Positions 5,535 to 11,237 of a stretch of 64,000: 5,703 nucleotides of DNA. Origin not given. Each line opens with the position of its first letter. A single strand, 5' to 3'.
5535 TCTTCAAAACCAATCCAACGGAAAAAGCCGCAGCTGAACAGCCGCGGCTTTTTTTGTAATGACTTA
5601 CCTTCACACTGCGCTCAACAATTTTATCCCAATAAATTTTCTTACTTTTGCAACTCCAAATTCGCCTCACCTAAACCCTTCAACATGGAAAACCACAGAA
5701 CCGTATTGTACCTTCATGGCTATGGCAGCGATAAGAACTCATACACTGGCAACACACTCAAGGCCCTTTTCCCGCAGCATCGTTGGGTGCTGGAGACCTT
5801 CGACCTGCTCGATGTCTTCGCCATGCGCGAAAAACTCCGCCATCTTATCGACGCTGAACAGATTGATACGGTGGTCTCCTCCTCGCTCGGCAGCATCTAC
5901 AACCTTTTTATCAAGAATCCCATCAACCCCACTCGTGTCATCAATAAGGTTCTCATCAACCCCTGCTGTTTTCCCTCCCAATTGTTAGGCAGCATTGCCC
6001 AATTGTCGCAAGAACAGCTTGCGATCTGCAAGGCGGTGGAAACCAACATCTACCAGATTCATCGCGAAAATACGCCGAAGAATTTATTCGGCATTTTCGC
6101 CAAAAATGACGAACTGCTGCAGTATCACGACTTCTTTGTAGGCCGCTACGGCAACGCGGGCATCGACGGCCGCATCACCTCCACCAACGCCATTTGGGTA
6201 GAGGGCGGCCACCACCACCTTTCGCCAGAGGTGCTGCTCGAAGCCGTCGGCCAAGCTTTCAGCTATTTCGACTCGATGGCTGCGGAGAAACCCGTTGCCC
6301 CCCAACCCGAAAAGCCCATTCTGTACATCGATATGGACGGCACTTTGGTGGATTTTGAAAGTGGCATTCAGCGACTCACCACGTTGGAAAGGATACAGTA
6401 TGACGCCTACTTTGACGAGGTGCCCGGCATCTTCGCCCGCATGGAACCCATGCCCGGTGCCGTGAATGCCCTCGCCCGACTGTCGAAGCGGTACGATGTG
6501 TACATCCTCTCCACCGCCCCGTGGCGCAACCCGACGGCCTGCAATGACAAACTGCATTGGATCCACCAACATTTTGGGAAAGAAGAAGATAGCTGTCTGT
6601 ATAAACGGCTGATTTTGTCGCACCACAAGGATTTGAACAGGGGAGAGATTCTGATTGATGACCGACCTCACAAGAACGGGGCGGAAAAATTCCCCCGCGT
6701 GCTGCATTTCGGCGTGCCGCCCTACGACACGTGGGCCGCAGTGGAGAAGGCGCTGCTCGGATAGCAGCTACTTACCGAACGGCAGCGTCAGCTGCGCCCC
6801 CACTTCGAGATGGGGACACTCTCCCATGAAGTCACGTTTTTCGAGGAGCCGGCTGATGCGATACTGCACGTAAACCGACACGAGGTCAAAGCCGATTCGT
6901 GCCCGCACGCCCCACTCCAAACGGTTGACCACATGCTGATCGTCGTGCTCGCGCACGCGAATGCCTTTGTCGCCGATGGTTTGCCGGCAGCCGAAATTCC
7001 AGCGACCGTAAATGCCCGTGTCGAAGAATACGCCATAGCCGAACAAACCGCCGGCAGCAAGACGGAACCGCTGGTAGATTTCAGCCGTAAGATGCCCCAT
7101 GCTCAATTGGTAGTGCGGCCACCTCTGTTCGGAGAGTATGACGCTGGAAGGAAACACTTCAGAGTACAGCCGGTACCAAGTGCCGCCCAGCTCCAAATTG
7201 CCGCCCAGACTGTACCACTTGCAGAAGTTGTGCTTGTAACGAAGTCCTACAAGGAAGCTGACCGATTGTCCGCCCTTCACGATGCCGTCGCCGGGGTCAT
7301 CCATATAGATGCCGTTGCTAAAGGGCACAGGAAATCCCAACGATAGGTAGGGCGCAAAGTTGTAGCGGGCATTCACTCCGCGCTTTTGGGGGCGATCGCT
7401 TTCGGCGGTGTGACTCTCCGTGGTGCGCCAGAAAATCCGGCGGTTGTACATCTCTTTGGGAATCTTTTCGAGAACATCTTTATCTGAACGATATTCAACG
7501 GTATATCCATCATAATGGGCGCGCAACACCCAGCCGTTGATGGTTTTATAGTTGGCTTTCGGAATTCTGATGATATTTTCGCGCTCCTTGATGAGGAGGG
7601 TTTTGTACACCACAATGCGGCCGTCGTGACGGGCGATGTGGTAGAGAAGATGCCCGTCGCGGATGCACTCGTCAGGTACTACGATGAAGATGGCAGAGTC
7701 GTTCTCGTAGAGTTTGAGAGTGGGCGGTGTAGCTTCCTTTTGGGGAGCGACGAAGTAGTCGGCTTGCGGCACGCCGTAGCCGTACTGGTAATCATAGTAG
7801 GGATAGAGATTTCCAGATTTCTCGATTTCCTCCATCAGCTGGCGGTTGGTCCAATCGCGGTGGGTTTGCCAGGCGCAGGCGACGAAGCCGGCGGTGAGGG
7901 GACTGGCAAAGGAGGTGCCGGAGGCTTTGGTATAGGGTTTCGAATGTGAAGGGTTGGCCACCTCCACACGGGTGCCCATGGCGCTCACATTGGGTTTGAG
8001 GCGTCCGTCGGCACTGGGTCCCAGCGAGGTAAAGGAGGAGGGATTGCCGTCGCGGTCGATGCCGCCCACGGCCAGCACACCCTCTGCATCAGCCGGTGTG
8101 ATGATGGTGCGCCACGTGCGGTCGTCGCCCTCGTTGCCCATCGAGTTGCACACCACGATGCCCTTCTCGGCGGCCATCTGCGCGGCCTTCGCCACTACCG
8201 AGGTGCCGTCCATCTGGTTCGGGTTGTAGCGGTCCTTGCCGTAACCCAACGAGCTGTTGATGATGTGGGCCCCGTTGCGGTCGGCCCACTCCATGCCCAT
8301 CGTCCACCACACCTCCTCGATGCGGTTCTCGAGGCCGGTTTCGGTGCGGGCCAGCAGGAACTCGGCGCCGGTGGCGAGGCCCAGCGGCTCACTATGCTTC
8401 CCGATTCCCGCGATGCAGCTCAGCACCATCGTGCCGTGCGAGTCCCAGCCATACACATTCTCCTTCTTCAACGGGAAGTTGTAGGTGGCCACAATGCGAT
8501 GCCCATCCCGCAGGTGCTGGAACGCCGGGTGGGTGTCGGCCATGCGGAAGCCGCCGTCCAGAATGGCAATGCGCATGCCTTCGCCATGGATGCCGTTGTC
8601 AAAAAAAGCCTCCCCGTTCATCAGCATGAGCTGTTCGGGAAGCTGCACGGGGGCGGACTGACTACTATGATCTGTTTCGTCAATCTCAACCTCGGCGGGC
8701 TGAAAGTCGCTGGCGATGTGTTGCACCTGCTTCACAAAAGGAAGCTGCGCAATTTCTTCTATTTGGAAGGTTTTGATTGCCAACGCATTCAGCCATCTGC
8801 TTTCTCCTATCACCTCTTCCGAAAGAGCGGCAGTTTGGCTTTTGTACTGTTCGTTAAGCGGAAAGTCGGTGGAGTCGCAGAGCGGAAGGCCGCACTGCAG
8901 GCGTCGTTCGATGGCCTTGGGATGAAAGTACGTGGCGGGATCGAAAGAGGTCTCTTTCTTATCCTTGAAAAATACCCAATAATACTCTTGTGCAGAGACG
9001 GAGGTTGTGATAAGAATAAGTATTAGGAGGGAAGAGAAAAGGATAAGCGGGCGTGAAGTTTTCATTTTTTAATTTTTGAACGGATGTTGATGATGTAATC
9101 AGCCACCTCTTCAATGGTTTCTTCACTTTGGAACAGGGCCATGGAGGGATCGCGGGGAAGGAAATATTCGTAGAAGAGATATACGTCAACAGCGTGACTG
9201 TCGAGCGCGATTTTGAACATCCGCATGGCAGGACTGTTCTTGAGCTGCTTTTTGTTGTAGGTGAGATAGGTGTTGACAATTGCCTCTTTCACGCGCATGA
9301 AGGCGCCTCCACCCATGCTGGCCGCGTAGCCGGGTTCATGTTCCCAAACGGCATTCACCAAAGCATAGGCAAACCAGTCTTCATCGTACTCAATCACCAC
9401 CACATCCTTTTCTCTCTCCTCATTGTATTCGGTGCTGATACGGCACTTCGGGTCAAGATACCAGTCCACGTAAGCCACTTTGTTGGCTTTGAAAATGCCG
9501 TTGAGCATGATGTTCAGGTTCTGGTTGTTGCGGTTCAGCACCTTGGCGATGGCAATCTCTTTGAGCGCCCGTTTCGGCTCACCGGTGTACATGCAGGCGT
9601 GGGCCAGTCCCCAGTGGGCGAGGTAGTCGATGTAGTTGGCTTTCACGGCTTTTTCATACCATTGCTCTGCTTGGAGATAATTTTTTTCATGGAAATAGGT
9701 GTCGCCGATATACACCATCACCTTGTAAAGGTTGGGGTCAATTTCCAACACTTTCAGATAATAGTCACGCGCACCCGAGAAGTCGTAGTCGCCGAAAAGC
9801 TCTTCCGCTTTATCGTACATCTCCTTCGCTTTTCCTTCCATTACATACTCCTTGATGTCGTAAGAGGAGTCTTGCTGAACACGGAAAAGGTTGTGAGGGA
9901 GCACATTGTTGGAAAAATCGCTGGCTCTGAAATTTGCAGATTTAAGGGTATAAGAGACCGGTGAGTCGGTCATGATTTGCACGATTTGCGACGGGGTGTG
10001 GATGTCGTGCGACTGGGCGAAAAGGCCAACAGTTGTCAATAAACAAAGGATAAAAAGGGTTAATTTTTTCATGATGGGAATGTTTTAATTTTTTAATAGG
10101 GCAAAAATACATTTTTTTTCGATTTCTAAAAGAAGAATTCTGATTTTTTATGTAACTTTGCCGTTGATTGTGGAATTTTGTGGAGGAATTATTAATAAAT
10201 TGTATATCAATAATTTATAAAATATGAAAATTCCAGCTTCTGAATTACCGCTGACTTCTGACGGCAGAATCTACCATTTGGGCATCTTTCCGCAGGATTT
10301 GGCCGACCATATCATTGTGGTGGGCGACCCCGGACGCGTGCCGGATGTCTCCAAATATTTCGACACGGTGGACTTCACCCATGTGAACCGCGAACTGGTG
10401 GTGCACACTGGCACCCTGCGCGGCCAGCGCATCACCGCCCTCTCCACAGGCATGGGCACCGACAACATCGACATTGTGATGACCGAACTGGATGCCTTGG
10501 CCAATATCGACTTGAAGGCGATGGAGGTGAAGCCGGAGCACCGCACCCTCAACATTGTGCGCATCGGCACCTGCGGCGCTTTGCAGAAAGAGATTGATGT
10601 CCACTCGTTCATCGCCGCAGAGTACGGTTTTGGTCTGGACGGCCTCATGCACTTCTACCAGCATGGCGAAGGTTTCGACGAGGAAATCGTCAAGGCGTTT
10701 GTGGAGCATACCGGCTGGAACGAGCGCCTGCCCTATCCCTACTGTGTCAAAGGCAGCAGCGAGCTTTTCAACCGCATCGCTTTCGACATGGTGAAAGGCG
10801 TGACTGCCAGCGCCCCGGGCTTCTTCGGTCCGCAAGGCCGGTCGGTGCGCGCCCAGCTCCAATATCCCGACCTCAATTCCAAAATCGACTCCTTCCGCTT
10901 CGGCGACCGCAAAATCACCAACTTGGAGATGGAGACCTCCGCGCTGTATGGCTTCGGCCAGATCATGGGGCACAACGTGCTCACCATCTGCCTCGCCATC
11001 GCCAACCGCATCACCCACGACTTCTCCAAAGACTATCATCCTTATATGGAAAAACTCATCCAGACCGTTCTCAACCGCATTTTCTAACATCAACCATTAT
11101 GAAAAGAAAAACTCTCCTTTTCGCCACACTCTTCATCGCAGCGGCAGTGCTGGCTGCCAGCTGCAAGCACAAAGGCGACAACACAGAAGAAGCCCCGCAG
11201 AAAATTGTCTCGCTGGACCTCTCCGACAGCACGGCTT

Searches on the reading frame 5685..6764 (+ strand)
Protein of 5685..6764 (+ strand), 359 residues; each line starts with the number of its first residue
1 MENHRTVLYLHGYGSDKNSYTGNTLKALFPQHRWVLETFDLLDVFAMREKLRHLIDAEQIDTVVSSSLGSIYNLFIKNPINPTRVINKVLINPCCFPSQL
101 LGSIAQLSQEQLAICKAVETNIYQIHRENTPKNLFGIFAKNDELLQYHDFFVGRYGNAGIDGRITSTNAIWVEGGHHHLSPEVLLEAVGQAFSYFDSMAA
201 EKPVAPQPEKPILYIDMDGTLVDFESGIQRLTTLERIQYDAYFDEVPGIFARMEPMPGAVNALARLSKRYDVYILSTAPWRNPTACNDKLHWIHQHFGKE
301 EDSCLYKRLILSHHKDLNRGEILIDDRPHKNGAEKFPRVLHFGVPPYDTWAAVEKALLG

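Call 96: search_protein_families(library=pfam, proteins=[window:5685-6764:+], max_evalue=0.00001)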
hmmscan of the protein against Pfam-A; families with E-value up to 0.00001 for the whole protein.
window:5685-6764:+ (359 aa): 2 families
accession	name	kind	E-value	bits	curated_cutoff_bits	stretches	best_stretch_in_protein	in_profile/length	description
PF06941.18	NT5C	-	6e-15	56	24.8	1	245-330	58-139/180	5' nucleotidase, deoxy (Pyrimidine), cytosolic type C protein (NT5C)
PF05728.18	UPF0227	-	1.7e-06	28.5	21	1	7-148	2-151/187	Uncharacterised protein family (UPF0227)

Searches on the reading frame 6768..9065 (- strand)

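Call 96: search_protein_families(library=pfam, proteins=[window:6768-9065:-], max_evalue=0.00001)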
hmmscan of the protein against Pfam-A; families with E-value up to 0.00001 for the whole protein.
window:6768-9065:- (765 aa): 1 family
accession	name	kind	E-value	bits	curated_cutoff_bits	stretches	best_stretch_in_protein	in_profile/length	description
PF00082.27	Peptidase_S8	-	1.4e-41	143.1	21.8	1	161-431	1-288/288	Subtilase family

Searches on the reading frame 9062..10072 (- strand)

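Call 96: search_protein_families(library=pfam, proteins=[window:9062-10072:-], max_evalue=0.00001)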
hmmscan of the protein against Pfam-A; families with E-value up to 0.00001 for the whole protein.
window:9062-10072:- (336 aa): 3 families
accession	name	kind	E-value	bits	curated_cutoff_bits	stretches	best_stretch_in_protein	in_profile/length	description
PF07719.23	TPR_2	-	1.1e-09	38.1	27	0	118-146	3-31/34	Tetratricopeptide repeat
PF00515.34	TPR_1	-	1.1e-07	31.8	27.8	0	121-145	6-30/34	Tetratricopeptide repeat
PF13181.12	TPR_8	-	1.2e-06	28.7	25.7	0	122-146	7-31/34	Tetratricopeptide repeat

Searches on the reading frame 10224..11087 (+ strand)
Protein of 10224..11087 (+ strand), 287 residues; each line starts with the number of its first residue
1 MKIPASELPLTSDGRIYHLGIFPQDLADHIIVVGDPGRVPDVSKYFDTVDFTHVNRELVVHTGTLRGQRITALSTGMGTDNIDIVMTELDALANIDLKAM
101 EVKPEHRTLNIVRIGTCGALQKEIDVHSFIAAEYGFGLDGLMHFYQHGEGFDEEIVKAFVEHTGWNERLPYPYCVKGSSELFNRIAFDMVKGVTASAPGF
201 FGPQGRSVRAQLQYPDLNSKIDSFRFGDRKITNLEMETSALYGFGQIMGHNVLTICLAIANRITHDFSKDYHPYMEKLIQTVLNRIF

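Call 96: search_protein_families(library=pfam, proteins=[window:10224-11087:+], max_evalue=0.00001)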
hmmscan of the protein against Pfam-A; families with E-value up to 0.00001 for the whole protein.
window:10224-11087:+ (287 aa): 1 family
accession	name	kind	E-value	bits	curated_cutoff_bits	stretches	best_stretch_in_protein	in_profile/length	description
PF01048.26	PNP_UDP_1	-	2.6e-23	83.1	25.1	1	29-261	2-198/233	Phosphorylase superfamily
